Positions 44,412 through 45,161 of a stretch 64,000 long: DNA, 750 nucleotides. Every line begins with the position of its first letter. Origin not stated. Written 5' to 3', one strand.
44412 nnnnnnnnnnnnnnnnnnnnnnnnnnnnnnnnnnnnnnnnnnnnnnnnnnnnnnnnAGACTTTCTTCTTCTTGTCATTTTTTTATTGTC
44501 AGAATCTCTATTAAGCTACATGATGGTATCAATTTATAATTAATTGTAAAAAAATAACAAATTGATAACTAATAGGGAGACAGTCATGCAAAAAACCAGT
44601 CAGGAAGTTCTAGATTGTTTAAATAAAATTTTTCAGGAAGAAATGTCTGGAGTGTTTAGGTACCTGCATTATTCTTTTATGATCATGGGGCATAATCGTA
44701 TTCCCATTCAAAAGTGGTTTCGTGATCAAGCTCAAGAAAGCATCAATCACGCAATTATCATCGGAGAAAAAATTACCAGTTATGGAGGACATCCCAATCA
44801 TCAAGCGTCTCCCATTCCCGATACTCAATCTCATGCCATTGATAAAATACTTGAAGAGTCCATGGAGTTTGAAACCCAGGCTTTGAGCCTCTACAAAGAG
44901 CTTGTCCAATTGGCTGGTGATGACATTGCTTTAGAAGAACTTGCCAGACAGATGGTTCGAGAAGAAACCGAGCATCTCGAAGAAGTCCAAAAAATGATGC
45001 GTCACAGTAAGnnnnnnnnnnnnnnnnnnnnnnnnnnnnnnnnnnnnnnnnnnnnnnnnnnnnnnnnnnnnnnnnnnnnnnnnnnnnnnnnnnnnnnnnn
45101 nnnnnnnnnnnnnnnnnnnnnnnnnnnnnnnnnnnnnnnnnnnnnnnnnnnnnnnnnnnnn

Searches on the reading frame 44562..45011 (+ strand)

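Call 41: search_protein_families(library=pfam, proteins=[window:44562-45011:+], max_evalue=0.0001)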
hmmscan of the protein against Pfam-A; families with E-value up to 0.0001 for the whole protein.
window:44562-45011:+ (150 aa): 2 families
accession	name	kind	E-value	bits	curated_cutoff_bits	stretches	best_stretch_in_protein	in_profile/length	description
PF00210.30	Ferritin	-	6.6e-20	71.9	24.5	1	19-147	3-137/142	Ferritin-like domain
PF02915.23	Rubrerythrin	-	9.9e-07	29.7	22.8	0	95-147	1-54/137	Rubrerythrin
